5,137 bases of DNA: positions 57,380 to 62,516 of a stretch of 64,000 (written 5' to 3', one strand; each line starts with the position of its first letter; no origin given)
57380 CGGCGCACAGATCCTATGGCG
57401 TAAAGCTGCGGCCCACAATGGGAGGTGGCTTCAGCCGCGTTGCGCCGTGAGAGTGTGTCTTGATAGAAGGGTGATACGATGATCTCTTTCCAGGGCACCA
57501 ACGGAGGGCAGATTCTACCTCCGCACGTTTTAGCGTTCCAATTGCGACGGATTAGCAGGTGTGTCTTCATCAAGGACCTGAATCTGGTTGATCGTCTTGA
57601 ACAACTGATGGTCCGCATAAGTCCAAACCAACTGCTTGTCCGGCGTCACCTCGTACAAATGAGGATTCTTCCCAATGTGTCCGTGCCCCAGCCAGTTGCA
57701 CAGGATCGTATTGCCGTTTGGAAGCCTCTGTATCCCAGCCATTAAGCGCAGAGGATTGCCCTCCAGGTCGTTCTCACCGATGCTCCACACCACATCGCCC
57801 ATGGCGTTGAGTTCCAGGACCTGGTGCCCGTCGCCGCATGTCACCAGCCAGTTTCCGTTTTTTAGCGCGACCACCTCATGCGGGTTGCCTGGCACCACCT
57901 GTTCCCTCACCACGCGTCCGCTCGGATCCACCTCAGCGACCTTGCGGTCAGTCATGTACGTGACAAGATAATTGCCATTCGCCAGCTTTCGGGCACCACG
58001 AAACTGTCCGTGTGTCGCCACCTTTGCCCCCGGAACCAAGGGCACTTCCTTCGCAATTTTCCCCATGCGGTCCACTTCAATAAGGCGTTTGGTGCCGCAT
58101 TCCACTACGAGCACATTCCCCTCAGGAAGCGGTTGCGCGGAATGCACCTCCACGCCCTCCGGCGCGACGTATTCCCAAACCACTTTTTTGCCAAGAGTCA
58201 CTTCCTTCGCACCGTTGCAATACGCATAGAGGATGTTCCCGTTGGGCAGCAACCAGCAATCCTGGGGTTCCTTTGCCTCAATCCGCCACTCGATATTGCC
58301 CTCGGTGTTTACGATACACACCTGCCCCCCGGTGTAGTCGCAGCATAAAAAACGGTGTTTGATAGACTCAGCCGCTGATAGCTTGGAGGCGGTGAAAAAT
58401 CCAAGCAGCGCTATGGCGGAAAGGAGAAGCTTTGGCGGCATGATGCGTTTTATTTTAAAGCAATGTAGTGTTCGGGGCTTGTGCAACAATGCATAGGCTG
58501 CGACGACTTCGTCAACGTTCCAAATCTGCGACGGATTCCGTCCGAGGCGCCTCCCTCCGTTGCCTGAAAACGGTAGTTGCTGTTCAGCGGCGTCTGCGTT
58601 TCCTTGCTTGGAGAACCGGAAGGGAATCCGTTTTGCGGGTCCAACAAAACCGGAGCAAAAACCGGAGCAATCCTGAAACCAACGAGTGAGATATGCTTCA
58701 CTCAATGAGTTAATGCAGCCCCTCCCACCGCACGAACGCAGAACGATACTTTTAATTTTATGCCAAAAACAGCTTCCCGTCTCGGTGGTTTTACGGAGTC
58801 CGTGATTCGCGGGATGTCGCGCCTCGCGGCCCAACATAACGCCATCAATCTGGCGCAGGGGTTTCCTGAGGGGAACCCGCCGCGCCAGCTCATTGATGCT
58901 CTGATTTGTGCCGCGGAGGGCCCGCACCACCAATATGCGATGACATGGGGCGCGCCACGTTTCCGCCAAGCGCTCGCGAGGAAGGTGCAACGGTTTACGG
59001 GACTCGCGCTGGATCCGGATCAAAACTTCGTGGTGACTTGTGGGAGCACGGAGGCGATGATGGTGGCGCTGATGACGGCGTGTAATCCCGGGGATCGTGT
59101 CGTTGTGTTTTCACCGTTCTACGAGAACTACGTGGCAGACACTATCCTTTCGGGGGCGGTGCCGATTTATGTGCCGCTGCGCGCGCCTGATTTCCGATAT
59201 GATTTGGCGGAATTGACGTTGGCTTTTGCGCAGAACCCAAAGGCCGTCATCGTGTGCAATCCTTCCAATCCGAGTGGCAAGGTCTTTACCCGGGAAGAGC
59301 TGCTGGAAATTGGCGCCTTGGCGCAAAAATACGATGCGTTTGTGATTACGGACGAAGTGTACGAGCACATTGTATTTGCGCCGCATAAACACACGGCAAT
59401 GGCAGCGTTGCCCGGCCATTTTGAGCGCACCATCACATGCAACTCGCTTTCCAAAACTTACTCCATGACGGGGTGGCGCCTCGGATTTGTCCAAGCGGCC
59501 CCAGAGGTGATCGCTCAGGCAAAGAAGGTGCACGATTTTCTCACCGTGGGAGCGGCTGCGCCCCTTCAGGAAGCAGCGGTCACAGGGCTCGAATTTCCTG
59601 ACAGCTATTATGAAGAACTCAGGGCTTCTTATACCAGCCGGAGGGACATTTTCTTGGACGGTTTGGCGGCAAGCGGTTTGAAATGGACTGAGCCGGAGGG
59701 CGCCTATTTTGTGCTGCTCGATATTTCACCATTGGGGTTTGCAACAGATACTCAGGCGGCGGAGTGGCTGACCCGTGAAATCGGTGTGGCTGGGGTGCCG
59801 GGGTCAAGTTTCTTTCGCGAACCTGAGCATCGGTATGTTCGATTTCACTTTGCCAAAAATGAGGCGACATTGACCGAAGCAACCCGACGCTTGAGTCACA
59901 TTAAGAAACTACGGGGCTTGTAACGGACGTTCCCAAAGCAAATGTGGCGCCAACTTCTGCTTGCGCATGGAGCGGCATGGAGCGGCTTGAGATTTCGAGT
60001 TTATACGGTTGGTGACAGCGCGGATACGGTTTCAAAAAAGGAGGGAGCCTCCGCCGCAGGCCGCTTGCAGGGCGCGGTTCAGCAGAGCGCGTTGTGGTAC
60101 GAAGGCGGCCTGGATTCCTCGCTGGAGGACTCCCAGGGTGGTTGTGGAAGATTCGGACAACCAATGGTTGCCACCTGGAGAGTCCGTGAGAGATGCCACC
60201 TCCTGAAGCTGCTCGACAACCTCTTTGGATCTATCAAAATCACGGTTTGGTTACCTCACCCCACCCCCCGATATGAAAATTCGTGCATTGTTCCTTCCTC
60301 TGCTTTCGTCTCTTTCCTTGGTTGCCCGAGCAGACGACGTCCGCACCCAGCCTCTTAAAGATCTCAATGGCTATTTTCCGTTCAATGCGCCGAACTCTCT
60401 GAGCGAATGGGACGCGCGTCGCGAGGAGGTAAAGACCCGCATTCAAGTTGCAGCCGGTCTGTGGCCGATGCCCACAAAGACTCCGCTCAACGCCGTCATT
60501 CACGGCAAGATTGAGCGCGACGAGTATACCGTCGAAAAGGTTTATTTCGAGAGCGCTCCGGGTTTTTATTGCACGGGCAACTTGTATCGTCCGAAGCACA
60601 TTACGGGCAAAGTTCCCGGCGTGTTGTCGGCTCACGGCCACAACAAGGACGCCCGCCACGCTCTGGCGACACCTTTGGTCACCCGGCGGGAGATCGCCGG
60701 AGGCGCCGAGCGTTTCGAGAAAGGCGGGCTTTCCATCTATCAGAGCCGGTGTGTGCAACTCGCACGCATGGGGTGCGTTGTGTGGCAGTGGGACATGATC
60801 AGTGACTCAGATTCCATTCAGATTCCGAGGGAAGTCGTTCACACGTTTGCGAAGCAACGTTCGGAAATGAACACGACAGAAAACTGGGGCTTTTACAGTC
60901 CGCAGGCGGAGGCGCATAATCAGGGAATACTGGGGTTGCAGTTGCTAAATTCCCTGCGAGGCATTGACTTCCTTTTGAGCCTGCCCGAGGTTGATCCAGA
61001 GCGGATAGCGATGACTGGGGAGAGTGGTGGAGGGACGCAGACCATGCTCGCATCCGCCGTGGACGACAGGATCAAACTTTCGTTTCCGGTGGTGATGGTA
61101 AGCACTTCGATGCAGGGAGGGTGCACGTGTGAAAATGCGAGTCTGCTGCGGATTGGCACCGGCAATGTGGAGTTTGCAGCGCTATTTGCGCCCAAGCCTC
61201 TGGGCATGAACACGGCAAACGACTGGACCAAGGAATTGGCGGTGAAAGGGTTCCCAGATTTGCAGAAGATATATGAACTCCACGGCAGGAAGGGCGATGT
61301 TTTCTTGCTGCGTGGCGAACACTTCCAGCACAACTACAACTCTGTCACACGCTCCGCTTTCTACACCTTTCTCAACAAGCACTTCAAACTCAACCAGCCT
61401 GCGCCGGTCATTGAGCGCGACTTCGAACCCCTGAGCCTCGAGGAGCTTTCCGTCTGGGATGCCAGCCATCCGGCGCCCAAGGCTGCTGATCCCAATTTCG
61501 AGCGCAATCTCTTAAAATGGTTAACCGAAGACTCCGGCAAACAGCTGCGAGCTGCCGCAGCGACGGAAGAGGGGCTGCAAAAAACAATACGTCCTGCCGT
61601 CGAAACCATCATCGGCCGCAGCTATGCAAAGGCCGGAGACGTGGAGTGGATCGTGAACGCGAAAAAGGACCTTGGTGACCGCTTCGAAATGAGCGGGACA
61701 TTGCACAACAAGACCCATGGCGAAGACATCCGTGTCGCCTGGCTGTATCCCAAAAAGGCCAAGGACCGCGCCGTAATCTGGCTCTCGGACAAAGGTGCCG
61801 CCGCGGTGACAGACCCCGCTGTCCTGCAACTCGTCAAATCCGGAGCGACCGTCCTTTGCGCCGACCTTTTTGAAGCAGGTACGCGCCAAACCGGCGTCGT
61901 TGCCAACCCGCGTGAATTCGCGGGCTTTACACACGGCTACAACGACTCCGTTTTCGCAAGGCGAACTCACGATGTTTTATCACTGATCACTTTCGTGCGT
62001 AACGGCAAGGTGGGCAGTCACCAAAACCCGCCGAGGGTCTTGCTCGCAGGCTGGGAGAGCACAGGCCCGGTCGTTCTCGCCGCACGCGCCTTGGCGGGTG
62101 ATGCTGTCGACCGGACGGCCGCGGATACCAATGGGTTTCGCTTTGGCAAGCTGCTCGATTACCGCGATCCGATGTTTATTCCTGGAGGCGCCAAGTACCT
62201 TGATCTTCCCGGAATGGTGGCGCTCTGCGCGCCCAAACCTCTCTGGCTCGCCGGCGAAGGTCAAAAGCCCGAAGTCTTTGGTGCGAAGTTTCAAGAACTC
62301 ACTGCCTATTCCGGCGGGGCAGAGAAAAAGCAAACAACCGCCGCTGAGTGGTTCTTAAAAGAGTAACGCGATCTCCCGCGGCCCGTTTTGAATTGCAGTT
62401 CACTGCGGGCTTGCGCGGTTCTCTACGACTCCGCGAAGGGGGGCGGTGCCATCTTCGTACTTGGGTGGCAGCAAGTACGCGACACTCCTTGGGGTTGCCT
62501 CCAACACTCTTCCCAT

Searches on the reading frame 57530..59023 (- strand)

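Call 23: search_protein_families(library=pfam, proteins=[window:57530-59023:-], max_evalue=0.001)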
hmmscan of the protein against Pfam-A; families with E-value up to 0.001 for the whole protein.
window:57530-59023:- (497 aa): 3 families
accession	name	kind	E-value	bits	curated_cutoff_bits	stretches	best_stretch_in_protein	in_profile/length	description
PF22701.2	Mala_s_1-like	-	1e-33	117.2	27.5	1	253-444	1-195/195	Mal s 1 allergenic protein-like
PF05935.17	Arylsulfotrans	-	3.2e-08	33.4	24.2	1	317-415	33-131/374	Arylsulfotransferase (ASST)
PF13360.13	PQQ_2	-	0.00034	20.8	27.6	0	340-426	24-109/233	Outer membrane protein assembly factor BamB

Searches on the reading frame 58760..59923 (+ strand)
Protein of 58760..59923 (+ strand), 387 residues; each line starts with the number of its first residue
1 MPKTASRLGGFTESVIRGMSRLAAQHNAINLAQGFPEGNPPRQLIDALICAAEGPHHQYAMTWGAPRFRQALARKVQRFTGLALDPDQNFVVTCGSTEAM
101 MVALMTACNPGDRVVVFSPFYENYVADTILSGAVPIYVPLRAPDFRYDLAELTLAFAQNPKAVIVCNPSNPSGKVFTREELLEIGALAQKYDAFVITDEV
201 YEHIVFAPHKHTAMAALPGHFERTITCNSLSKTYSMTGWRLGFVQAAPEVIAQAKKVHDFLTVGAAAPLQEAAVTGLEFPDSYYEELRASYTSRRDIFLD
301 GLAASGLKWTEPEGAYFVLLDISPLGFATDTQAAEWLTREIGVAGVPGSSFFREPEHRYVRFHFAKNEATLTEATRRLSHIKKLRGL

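Call 23: search_protein_families(library=pfam, proteins=[window:58760-59923:+], max_evalue=0.001)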
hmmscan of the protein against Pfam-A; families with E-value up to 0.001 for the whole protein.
window:58760-59923:+ (387 aa): 6 families
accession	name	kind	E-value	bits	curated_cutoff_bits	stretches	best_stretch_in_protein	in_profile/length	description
PF00155.27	Aminotran_1_2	-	1.6e-67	228.6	19.7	1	28-378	3-361/361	Aminotransferase class I and II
PF12897.13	Asp_aminotransf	-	6.2e-08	32.3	27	1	118-323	131-350/421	Aspartate amino-transferase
PF01276.26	OKR_DC_1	-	8.9e-05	21.8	27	1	76-138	71-133/417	Orn/Lys/Arg decarboxylase, major domain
PF01041.23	DegT_DnrJ_EryC1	-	0.00012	21.9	19.8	1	88-198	40-145/360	DegT/DnrJ/EryC1/StrS aminotransferase family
PF00266.25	Aminotran_5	-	0.00069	19.1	21.5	0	85-200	59-177/371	Aminotransferase class-V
PF01053.26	Cys_Met_Meta_PP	-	0.00091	18.3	27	0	87-201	68-176/381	Cys/Met metabolism PLP-dependent enzyme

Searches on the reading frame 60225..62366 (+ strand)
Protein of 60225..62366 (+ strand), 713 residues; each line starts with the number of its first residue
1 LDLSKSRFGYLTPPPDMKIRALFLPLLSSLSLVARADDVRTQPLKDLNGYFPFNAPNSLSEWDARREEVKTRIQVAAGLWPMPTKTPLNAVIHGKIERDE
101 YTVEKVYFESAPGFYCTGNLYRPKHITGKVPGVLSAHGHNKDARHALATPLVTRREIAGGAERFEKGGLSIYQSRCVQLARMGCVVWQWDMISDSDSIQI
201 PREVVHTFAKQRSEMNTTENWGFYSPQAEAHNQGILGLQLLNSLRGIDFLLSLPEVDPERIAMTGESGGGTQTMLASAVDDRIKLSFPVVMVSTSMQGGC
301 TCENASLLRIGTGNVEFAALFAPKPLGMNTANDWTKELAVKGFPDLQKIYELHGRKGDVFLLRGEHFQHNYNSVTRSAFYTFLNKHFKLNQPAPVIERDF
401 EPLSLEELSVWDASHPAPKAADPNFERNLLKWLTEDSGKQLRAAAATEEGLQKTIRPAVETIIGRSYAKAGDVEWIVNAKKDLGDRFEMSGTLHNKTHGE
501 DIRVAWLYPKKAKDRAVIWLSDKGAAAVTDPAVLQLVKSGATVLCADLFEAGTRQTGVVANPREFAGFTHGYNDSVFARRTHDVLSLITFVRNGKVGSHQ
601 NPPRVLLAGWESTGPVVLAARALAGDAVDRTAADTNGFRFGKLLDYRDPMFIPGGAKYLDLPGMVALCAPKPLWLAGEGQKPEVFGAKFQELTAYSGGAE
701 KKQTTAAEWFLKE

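Call 23: search_protein_families(library=pfam, proteins=[window:60225-62366:+], max_evalue=0.001)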
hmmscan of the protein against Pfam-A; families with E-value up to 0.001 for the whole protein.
window:60225-62366:+ (713 aa): 3 families
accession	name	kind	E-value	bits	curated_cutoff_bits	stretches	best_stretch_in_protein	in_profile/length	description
PF05448.18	AXE1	-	2e-08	33.8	21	1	244-289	161-206/321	Acetyl xylan esterase (AXE1)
PF12715.13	Abhydrolase_7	-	0.00011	22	21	0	41-142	27-126/388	Abhydrolase family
PF22244.2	GCE_fung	-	0.00012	22.4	27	1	220-289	64-135/231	Glucuronyl esterase, fungi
